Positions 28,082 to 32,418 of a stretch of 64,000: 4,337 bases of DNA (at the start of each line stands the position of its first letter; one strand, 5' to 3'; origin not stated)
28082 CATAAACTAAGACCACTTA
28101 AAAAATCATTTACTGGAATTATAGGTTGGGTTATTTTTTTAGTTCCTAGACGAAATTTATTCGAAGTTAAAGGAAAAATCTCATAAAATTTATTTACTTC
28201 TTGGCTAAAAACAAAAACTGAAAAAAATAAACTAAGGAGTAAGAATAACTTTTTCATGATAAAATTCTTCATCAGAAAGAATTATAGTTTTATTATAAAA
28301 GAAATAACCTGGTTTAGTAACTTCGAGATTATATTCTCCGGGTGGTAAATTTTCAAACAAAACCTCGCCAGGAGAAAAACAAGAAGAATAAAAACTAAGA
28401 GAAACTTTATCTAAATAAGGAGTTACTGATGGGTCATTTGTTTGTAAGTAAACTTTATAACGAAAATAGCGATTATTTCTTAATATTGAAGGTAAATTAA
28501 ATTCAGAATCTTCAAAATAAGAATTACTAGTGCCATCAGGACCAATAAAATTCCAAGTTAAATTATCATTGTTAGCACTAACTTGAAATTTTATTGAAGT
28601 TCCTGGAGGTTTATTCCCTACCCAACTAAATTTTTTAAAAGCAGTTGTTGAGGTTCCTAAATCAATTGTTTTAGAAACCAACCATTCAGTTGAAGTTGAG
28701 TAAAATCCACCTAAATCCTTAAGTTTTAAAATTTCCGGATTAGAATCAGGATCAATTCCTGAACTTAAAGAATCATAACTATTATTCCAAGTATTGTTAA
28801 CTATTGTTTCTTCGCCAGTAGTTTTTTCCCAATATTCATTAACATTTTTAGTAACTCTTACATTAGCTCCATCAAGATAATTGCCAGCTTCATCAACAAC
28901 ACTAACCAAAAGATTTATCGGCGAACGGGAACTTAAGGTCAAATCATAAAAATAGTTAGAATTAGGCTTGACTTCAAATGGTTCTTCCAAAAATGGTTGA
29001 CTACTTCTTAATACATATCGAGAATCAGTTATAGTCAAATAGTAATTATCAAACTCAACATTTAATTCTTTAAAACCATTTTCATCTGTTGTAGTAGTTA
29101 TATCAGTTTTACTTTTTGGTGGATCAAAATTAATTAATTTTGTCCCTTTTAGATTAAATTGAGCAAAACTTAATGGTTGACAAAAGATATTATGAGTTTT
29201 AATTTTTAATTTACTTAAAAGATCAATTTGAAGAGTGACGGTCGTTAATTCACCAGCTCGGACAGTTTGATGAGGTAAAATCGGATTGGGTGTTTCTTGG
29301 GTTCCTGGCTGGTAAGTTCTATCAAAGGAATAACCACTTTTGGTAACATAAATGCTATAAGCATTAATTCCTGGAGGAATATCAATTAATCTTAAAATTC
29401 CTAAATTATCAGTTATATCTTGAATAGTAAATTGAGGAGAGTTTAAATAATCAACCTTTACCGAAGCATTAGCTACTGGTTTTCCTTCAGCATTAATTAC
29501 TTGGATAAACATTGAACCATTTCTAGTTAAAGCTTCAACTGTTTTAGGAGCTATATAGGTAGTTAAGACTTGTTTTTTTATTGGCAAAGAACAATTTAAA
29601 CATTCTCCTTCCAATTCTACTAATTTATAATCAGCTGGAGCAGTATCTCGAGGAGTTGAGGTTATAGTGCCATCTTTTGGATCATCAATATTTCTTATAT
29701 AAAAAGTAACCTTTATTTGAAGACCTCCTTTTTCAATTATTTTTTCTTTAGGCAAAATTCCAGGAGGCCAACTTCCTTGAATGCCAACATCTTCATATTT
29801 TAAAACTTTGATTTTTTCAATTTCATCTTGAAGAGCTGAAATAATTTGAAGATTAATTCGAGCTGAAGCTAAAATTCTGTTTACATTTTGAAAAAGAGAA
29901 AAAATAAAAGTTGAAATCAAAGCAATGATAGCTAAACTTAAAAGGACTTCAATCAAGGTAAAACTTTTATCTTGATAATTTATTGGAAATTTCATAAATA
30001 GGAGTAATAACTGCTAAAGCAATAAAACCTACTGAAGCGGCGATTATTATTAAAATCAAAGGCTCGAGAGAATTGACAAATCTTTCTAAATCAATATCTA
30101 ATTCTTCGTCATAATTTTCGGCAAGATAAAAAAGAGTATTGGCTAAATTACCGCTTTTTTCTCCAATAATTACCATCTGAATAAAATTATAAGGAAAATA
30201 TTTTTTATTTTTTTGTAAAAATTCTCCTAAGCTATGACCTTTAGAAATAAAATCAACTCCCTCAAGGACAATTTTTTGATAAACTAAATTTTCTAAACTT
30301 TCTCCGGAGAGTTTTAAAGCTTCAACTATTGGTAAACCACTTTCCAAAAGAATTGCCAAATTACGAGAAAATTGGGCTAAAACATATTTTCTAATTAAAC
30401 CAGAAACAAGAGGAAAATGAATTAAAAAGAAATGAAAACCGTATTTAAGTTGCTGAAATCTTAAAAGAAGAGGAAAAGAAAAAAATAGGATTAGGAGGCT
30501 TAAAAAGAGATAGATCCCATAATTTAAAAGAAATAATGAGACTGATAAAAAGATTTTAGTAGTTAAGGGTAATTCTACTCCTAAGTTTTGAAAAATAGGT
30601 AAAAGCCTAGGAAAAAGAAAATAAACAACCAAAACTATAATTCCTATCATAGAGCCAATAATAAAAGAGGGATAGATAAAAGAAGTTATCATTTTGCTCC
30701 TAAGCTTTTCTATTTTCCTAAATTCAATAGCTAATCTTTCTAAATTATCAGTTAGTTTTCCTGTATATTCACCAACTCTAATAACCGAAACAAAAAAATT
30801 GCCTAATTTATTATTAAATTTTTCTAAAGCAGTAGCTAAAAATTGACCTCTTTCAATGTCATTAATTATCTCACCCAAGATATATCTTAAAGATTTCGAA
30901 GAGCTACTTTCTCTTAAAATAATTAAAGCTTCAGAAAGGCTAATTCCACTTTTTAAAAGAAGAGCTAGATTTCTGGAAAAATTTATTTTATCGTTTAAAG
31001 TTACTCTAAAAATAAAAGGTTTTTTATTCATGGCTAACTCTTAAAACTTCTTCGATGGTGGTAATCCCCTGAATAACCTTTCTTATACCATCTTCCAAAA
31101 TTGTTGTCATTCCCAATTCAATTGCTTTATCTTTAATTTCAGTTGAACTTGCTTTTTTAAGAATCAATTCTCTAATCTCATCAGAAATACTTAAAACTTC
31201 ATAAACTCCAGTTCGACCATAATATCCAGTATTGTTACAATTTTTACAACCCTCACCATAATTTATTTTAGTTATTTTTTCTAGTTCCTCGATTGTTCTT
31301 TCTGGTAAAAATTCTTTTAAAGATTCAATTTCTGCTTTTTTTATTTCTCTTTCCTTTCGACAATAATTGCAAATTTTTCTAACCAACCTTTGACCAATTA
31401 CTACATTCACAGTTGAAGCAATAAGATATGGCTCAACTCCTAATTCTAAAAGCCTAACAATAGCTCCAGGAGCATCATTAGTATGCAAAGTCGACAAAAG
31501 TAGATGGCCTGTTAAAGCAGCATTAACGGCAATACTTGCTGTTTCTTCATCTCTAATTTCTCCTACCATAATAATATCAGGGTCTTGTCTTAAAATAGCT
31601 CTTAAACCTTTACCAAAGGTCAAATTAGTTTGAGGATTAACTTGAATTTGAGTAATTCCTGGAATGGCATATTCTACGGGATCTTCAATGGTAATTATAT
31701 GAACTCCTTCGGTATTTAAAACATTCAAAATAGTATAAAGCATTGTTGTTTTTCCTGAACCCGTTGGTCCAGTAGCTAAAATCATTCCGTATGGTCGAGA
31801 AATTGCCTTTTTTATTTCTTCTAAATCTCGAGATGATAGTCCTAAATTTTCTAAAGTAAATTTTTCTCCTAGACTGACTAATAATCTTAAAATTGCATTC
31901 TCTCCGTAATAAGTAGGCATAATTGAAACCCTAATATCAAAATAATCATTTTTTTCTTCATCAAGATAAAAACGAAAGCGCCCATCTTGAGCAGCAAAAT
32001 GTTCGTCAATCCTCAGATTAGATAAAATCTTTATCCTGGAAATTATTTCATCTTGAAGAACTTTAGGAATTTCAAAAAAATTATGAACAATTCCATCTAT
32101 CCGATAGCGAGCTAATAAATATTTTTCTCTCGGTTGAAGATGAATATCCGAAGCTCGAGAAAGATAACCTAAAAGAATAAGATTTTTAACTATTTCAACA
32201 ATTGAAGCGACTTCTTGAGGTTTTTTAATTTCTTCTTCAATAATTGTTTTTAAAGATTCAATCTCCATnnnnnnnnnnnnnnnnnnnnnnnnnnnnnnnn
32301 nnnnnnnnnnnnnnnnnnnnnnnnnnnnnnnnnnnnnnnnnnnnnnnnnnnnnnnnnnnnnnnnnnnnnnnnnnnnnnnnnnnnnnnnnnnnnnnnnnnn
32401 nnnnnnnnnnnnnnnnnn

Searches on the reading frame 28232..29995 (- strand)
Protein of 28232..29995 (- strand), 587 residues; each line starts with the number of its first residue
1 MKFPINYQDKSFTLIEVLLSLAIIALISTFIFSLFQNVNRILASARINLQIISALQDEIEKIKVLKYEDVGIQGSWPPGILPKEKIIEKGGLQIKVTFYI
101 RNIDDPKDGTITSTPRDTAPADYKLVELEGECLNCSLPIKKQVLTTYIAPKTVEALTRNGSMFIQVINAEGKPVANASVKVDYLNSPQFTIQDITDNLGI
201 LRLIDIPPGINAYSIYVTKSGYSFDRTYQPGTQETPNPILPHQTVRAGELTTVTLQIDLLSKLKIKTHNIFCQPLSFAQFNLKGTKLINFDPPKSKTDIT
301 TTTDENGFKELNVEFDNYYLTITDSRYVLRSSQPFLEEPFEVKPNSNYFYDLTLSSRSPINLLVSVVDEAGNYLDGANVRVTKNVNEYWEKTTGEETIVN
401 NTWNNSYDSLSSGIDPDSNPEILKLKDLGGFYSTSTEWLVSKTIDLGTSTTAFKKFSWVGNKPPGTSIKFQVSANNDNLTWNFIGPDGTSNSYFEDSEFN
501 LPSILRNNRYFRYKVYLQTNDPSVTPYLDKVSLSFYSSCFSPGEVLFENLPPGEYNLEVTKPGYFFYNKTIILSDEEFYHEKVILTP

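Call 3: search_protein_families(library=pfam, proteins=[window:28232-29995:-], max_evalue=0.01)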
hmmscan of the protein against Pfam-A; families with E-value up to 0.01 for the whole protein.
window:28232-29995:- (587 aa): 5 families
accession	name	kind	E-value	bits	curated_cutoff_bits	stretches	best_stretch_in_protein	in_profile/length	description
PF13620.12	CarboxypepD_reg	-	7.4e-13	49.1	32.3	1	165-226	5-63/82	Carboxypeptidase regulatory-like domain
PF17802.7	SpaA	-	1.2e-05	25.8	23.1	0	273-321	14-57/91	Prealbumin-like fold domain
PF07963.17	N_methyl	-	5.5e-05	23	21.2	1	10-31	5-26/27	Prokaryotic N-terminal methylation motif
PF08308.17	PEGA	-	0.00033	20.9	20.8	1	547-581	29-63/71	PEGA domain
PF17789.7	MG4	-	0.001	19.7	24.7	0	164-232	20-88/95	Macroglobulin domain MG4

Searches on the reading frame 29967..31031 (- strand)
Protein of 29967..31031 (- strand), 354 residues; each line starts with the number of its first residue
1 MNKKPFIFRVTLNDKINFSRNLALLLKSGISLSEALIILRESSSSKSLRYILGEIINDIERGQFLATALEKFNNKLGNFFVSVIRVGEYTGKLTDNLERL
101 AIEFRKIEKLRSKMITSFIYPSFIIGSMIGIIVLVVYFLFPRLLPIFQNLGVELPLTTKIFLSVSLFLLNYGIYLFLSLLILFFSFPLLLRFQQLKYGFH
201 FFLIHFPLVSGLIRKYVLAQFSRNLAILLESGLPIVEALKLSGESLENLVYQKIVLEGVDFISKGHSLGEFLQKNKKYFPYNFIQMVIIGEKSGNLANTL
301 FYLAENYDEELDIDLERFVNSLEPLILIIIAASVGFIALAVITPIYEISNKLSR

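Call 3: search_protein_families(library=pfam, proteins=[window:29967-31031:-], max_evalue=0.01)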
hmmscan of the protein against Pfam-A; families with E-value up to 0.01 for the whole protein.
window:29967-31031:- (354 aa): 1 family
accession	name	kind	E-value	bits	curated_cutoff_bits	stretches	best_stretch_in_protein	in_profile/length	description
PF00482.28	T2SSF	-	4.5e-53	178.9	25.2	2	221-344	1-125/125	Type II secretion system (T2SS), protein F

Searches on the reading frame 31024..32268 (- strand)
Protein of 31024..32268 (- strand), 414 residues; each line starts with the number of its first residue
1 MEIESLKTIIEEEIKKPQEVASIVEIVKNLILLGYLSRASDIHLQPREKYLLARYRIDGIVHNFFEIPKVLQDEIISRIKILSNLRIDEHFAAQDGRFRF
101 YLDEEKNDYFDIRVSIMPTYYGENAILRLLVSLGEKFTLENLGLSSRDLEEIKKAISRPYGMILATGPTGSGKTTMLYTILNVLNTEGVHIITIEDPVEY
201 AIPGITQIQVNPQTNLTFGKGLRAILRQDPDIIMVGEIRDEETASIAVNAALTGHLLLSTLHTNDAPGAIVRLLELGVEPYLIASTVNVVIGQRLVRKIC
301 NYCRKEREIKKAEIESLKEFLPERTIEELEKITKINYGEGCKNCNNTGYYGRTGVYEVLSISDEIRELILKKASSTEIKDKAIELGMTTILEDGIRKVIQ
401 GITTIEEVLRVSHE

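Call 3: search_protein_families(library=pfam, proteins=[window:31024-32268:-], max_evalue=0.01)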
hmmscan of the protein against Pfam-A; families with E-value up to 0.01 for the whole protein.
window:31024-32268:- (414 aa): 9 families
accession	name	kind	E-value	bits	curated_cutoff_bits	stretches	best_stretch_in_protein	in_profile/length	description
PF00437.27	T2SSE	-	2.5e-121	405.3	24.9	1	19-410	4-370/370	Type II/IV secretion system protein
PF13604.12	AAA_30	-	0.00045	20.5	27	1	150-193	8-51/191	AAA domain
PF25199.1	nSTAND_NTPase5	-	0.00048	20.4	34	1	151-199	31-81/145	Novel STAND NTPase 5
PF13191.12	AAA_16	-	0.0014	19.6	32.6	1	155-247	18-103/167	AAA ATPase domain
PF13401.12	AAA_22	-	0.0016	19.2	27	1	160-198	5-43/130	AAA domain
PF01637.24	ATPase_2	-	0.0016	18.8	33.2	1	147-203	6-63/225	ATPase domain predominantly from Archaea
PF03266.21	NTPase_1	-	0.002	18.4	23.9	0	163-191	2-30/168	NTPase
PF20720.3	nSTAND3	-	0.002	18.3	27.2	1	158-199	15-56/155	Novel STAND NTPase 3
PF13555.12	AAA_29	-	0.0032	17.6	27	1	159-185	21-47/61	P-loop containing region of AAA domain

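Call 4: search_protein_families(library=ncbifam, proteins=[window:31024-32268:-], max_evalue=0.01)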
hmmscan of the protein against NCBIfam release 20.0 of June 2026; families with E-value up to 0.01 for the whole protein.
window:31024-32268:- (414 aa): 21 families
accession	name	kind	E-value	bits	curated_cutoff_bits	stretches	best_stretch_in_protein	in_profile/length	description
TIGR02533.1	type_II_gspE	equivalog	2e-149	498.4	630.25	1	10-411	96-485/486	type II secretion system ATPase GspE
TIGR02538.1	type_IV_pilB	equivalog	9e-146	486.7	675.65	1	12-413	170-563/564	type IV-A pilus assembly ATPase PilB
NF007755.0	PRK10436.1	equivalog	3.7e-126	421.5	617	1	7-412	69-459/465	type II secretion system protein GspE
NF053534.1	T4PilAsmATPsTfpB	equivalog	7.5e-126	420.8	850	1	18-411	196-581/584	type IV pilus assembly ATPase TfpB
NF041000.1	ATPase_ComGA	equivalog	1.4e-73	247.2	300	1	33-297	6-266/267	competence type IV pilus ATPase ComGA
TIGR01420.1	pilT_fam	subfamily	8.8e-51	173.1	319.1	1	31-298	6-270/343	PilT/PilU family type 4a pilus ATPase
TIGR02525.1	plasmid_TraJ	equivalog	2.1e-24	86.2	368.3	1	152-276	141-272/372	plasmid transfer ATPase TraJ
TIGR02524.1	dot_icm_DotB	equivalog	1.7e-21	76.8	463.3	1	148-296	121-285/358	Dot/Icm type IV secretion system ATPase DotB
NF058587.1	archaellum_moto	equivalog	4.9e-18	65.2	550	1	163-310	278-431/527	archaellum flagellar ATPase motor FlaI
TIGR02782.1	TrbB_P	equivalog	1.9e-15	56.9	304.55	1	146-292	123-277/303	P-type conjugative transfer ATPase TrbB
TIGR02788.1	VirB11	equivalog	2.1e-14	53.3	249.95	1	152-276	137-265/308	P-type DNA transfer ATPase VirB11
NF010469.0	PRK13894.1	subfamily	1.1e-13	51.2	508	1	147-293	137-284/320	conjugal transfer ATPase TrbB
TIGR03819.1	heli_sec_ATPase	hypoth_equivalog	6.5e-13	48.6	373.15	1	78-283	102-307/340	TadA family conjugal transfer-associated ATPase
NF010425.0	PRK13851.1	equivalog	1.4e-12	47.2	461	1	146-273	148-280/344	type IV secretion system protein VirB11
NF010407.0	PRK13833.1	subfamily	3.1e-12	46.5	499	1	147-320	132-303/323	conjugal transfer protein TrbB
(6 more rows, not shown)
